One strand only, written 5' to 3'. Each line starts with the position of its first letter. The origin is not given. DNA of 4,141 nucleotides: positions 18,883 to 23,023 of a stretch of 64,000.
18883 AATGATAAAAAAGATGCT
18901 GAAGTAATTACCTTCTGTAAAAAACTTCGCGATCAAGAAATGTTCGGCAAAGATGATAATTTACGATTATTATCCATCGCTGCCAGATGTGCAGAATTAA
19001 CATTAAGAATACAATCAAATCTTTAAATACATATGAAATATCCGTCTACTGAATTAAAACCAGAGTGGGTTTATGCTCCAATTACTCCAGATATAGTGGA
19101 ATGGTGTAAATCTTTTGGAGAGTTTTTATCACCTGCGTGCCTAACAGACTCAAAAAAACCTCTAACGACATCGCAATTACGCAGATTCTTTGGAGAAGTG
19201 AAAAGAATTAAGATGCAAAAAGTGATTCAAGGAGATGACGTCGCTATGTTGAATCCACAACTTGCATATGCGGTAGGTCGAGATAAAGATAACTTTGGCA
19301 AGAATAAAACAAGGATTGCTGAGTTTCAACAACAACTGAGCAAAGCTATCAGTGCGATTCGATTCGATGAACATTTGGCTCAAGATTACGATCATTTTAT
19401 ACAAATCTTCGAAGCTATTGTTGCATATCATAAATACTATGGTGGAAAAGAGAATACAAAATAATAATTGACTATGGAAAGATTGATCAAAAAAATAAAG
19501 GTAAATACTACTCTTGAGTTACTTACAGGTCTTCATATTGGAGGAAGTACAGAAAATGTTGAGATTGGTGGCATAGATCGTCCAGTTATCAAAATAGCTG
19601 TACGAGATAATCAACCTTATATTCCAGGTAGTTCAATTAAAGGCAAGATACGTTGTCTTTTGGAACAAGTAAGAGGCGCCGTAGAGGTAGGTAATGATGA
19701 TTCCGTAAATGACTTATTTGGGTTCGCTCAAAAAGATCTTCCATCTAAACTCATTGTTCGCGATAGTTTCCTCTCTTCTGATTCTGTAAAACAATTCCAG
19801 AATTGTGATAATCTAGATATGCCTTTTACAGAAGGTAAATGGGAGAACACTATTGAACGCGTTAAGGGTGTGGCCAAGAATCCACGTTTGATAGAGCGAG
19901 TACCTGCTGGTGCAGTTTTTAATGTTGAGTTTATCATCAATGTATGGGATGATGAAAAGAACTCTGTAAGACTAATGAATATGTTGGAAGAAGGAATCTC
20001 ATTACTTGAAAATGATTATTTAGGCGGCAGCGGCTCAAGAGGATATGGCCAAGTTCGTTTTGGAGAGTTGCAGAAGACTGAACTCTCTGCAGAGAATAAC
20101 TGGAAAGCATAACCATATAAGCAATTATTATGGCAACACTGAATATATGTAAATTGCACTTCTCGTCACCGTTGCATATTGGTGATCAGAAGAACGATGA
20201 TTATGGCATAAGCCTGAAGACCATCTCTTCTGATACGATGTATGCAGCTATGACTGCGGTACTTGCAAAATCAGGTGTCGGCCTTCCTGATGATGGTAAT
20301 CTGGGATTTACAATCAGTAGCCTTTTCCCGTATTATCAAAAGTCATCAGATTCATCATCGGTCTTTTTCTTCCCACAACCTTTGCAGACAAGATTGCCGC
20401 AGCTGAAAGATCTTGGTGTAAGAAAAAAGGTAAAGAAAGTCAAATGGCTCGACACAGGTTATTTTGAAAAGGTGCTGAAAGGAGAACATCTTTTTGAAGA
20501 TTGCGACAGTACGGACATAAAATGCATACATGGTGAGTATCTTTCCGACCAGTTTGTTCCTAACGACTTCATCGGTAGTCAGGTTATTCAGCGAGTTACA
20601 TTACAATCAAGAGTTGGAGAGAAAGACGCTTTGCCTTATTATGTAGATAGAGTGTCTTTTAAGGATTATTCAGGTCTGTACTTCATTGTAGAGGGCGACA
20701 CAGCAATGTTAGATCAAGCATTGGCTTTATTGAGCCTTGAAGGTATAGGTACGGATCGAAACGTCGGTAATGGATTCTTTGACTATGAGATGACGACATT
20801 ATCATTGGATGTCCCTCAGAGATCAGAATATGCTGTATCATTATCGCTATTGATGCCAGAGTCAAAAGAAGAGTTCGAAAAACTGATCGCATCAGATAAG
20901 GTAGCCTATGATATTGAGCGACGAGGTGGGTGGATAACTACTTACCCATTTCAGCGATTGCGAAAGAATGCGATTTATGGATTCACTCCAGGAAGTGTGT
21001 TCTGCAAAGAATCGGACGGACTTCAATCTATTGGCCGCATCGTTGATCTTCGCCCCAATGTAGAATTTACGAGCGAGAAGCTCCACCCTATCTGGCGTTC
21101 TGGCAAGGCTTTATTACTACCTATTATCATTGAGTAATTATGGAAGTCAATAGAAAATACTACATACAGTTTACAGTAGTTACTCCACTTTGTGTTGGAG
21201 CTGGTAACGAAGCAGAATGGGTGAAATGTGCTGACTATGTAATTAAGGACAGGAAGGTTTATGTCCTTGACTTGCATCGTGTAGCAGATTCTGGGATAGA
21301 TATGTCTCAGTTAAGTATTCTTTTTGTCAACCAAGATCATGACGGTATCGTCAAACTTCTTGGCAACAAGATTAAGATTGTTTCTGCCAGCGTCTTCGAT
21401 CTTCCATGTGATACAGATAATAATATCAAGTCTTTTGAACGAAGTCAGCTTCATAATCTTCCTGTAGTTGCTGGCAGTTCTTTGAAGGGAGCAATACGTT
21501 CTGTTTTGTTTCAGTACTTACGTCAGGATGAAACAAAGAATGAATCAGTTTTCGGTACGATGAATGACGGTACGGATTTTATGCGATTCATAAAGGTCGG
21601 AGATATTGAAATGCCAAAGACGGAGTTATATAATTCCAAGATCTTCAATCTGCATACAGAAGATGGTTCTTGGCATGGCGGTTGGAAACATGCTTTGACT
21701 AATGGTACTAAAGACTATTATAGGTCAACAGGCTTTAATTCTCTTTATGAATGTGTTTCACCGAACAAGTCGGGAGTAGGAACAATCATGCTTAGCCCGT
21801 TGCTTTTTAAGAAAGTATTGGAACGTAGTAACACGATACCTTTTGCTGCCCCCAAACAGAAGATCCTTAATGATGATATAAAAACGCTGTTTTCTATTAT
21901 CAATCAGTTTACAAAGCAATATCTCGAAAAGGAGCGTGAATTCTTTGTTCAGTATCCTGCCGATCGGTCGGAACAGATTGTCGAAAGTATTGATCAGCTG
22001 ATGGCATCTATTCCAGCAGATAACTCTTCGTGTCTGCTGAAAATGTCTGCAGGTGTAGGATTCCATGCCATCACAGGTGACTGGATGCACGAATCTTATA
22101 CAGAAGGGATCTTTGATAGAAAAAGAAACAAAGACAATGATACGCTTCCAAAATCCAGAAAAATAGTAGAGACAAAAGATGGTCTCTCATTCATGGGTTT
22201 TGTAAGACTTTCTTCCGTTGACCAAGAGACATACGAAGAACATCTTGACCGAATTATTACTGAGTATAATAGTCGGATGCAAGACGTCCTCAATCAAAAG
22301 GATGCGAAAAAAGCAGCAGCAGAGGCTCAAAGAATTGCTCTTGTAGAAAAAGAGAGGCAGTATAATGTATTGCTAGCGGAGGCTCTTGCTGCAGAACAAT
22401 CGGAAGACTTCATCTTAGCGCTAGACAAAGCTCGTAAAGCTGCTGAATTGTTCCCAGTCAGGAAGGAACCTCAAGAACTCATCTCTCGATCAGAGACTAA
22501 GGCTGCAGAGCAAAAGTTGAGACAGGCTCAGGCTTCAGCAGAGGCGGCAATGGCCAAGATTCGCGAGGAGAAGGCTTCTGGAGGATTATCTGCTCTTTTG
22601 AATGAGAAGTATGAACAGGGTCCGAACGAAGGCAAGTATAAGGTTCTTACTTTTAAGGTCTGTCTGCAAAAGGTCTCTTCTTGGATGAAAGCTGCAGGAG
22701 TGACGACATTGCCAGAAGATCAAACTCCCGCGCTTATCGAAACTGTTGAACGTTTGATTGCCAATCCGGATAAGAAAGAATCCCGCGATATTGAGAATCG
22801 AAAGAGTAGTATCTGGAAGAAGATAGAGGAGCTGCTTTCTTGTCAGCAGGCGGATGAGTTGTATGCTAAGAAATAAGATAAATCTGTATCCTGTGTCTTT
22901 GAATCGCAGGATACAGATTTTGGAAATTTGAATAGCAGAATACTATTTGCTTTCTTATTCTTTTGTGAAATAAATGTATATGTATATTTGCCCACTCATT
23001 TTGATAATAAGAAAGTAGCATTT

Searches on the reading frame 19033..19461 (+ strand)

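Call 8: search_protein_families(library=padloc, proteins=[window:19033-19461:+], max_evalue=0.001)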
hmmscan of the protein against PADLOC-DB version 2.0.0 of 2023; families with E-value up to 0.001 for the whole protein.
window:19033-19461:+ (143 aa): 7 families
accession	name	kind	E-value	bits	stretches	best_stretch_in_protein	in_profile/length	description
PDLC01612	Csm2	-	4.7e-22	77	1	41-137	17-101/101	CAS-III-A; effector_SS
PDLC01010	Csm2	-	3.6e-19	67.6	1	44-138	1-96/96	CRISPR type III-A/MTUBE-associated protein Csm2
PDLC01446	Csm2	-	8.6e-19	66.5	1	38-139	40-134/135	CAS-III-A; effector_SS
PDLC01260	Csm2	-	4.6e-18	64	1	44-137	1-86/86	CAS-III-A; effector_SS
PDLC01012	Csm2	-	6.2e-14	50.6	1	43-140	44-139/139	Csm2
PDLC01576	Csm2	-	8.2e-08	30.7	1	44-134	2-86/87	CAS-III-A; effector_SS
PDLC01575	Csm2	-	4.8e-06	24.7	1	41-137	14-96/98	CAS-III-A; effector_SS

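Call 9: search_protein_families(library=ncbifam, proteins=[window:19033-19461:+], max_evalue=0.001)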
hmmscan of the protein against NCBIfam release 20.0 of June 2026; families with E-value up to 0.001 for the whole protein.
window:19033-19461:+ (143 aa): 1 family
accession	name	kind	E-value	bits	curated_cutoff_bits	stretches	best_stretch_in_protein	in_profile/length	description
TIGR01870.1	cas_TM1810_Csm2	hypoth_equivalog_domain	1.4e-18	67.6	30.6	1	44-138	1-96/96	type III-A CRISPR-associated protein Csm2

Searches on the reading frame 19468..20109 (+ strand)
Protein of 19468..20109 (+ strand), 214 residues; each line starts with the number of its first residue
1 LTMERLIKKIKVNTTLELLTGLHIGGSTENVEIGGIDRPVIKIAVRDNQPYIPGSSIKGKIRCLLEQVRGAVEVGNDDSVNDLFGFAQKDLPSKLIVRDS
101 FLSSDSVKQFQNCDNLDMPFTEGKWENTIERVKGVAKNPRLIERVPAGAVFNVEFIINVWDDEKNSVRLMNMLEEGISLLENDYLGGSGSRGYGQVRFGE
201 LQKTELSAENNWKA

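Call 8: search_protein_families(library=padloc, proteins=[window:19468-20109:+], max_evalue=0.001)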
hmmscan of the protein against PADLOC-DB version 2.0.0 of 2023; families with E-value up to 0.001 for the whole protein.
window:19468-20109:+ (214 aa): 35 families (the best 25 are shown)
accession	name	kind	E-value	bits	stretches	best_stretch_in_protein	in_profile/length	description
PDLC01297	Csm3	-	7.8e-61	203.4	1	8-206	1-193/198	"CAS-III-A,CAS-III-D; effector_G7"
PDLC01014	Csm3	-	1.3e-60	203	1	8-198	2-203/203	CRISPR type III-A/MTUBE-associated RAMP protein Csm3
PDLC01017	Csm3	-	9.6e-50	167.7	1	5-208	4-224/257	Csm3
PDLC01442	Csm3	-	2e-48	163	1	5-203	3-185/208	"CAS-III-A,CAS-III-D; effector_G7"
PDLC02111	Cas7_IIId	-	3.1e-15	54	1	3-210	3-187/417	-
PDLC01016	Csm3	-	5.4e-15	54.3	1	14-196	1-188/189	Csm3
PDLC01296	Csm3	-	8.8e-15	53.2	1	9-200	3-188/192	"CAS-III-A,CAS-III-D; effector_G7"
PDLC01613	Csm3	-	1.3e-13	50.2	1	15-197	1-177/177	"CAS-III-A,CAS-III-D; effector_G7"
PDLC01339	Csm3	-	3.9e-13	48.8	1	18-194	1-163/163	"CAS-III-A,CAS-III-D; effector_G7"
PDLC01015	Csm3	-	1e-11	44.3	1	21-194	3-178/178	Csm3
PDLC02112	Cas7_IIId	-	1.1e-09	35.5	1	4-210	4-186/434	-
PDLC01724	typeIV_Cas7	-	3.2e-09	34.9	0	10-68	4-66/329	Csf2_0_IV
PDLC02107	Cas7_IIId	-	4.1e-09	33.9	1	12-211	8-193/426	-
PDLC02115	Cas7_IIId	-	6.1e-09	33.5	1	9-203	3-179/486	-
PDLC01441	Cmr4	-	9e-08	30.2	1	16-100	7-79/245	"CAS-III-B,CAS-III-C; effector_G7"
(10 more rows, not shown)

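Call 9: search_protein_families(library=ncbifam, proteins=[window:19468-20109:+], max_evalue=0.001)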
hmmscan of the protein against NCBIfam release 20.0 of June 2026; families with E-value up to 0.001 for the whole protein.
window:19468-20109:+ (214 aa): 6 families
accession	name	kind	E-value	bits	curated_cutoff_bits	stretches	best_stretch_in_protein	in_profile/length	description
TIGR02582.1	cas7_TM1809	equivalog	4.7e-60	203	90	1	8-198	2-203/203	type III-A CRISPR-associated RAMP protein Csm3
TIGR02581.1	cas_cyan_RAMP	equivalog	7e-14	52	108.05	2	9-68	3-59/216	type III CRISPR-associated RAMP protein Csx7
TIGR01899.1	cas_TM1807_csm5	equivalog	2.1e-05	24.2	38.3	1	43-64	103-124/364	type III-A CRISPR-associated RAMP protein Csm5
TIGR02580.1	cas_RAMP_Cmr4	equivalog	2.9e-05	24.1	87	0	19-85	8-69/283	type III-B CRISPR module RAMP protein Cmr4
TIGR03986.1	TIGR03986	equivalog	4e-05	23.2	161.35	1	14-69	38-92/568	TIGR03986 family type III CRISPR-associated RAMP protein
TIGR01898.1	cas_TM1791_cmr6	equivalog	0.00074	19.7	51.1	0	46-82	28-60/195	type III-B CRISPR module RAMP protein Cmr6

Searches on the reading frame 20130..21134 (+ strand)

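Call 8: search_protein_families(library=padloc, proteins=[window:20130-21134:+], max_evalue=0.001)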
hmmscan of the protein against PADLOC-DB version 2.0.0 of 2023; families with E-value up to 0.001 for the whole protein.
window:20130-21134:+ (335 aa): 5 families
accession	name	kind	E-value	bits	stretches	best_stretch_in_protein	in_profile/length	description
PDLC01450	Csm4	-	2.5e-31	107.3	1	21-332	8-260/263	CAS-III-A; effector_G5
PDLC01018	Csm4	-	5.3e-31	106.2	1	7-297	2-277/302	CRISPR type III-A/MTUBE-associated RAMP protein Csm4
PDLC01276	Csm4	-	1.2e-30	105.2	1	7-306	2-254/268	CAS-III-A; effector_G5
PDLC01019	Csm4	-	2.8e-23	80.7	1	6-332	5-313/319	Csm4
PDLC01494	Csm4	-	6.8e-09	33.6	1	92-306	75-274/297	"CAS-III-A,CAS-III-D; effector_G5"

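Call 9: search_protein_families(library=ncbifam, proteins=[window:20130-21134:+], max_evalue=0.001)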
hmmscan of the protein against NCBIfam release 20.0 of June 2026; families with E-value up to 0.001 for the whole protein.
window:20130-21134:+ (335 aa): 1 family
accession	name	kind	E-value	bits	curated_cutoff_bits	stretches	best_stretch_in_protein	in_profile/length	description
TIGR01903.2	cas5_csm4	equivalog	1.3e-53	182.3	55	1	6-332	3-304/304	type III-A CRISPR-associated RAMP protein Csm4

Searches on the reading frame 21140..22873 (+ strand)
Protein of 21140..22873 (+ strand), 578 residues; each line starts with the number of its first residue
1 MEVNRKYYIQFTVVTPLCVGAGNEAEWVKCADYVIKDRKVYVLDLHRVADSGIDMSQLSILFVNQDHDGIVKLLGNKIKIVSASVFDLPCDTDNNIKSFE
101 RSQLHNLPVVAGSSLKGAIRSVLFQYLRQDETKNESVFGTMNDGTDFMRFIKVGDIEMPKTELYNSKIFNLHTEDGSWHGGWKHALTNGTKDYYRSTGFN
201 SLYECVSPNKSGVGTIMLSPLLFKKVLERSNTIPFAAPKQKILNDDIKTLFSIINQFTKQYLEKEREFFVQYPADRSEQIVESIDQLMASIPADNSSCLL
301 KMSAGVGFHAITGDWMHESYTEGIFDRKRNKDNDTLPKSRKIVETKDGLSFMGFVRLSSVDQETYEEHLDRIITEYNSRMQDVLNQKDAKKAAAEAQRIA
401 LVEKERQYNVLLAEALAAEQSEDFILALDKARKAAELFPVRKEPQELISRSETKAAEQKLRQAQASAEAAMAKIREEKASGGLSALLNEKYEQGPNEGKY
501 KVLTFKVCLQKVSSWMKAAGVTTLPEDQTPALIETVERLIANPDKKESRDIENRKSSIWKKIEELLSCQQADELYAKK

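Call 8: search_protein_families(library=padloc, proteins=[window:21140-22873:+], max_evalue=0.001)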
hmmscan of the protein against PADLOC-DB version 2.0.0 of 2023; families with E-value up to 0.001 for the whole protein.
window:21140-22873:+ (578 aa): 21 families
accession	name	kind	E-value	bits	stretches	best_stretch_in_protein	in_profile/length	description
PDLC01571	Csm5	-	1.2e-11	42.5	1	6-131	2-140/339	"CAS-III-A,CAS-III-D; effector_G7"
PDLC01275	Csm5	-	8.5e-11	40.1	1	10-131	2-122/321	"CAS-III-A,CAS-III-D; effector_G7"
PDLC01440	Csm5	-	3.5e-10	38.1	1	9-131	3-129/322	"CAS-III-A,CAS-III-D; effector_G7"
PDLC01020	Csm5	-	1.2e-07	29.6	1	10-130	2-133/364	CRISPR type III-A/MTUBE-associated RAMP protein Csm5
PDLC01613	Csm3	-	1.4e-07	30.6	1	11-192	2-77/177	"CAS-III-A,CAS-III-D; effector_G7"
PDLC01016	Csm3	-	1e-06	27.3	1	11-201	3-102/189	Csm3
PDLC01015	Csm3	-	4.8e-06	25.9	1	101-156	21-90/178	Csm3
PDLC01442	Csm3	-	6.1e-06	24.2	0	101-134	38-70/208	"CAS-III-A,CAS-III-D; effector_G7"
PDLC00981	Cmr4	-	6.4e-06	24.3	1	100-155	28-86/283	CRISPR type III-B/RAMP module RAMP protein Cmr4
PDLC01733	Csm5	-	8.2e-06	23.9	1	9-137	3-143/369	Csm5gr7_1_CAS-III-A-III-D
PDLC00982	Cmr4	-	2.5e-05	22.2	1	101-143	29-74/281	Cmr4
PDLC01441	Cmr4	-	2.6e-05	22.1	1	101-143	30-69/245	"CAS-III-B,CAS-III-C; effector_G7"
PDLC01295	Cmr4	-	5.3e-05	21.6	1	101-155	28-80/256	"CAS-III-B,CAS-III-C; effector_G7"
PDLC01452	Cmr6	-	7.2e-05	21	1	103-142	95-132/228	"CAS-III-B,CAS-III-C; effector_G7"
PDLC01017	Csm3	-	0.00015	19.6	1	97-135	40-75/257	Csm3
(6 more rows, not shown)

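Call 9: search_protein_families(library=ncbifam, proteins=[window:21140-22873:+], max_evalue=0.001)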
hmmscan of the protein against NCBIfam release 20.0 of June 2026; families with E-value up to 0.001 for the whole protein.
window:21140-22873:+ (578 aa): 4 families
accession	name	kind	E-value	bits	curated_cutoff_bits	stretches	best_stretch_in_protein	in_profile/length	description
TIGR01899.1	cas_TM1807_csm5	equivalog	4.7e-07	29.6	38.3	1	10-130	2-133/364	type III-A CRISPR-associated RAMP protein Csm5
TIGR02580.1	cas_RAMP_Cmr4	equivalog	2.4e-05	24.3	87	1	100-155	28-86/283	type III-B CRISPR module RAMP protein Cmr4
TIGR01898.1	cas_TM1791_cmr6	equivalog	0.00019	21.7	51.1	0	103-137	27-63/195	type III-B CRISPR module RAMP protein Cmr6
TIGR02581.1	cas_cyan_RAMP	equivalog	0.00043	20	108.05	0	104-130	37-63/216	type III CRISPR-associated RAMP protein Csx7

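Call 38: search_protein_families(library=pfam, proteins=[window:21140-22873:+], max_evalue=0.01)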
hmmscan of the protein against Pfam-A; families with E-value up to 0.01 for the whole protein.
window:21140-22873:+ (578 aa): 1 family
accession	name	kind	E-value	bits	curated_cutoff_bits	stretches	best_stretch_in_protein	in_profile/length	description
PF03787.20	RAMPs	-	1.9e-07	32.2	22.1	1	11-287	2-167/189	RAMP superfamily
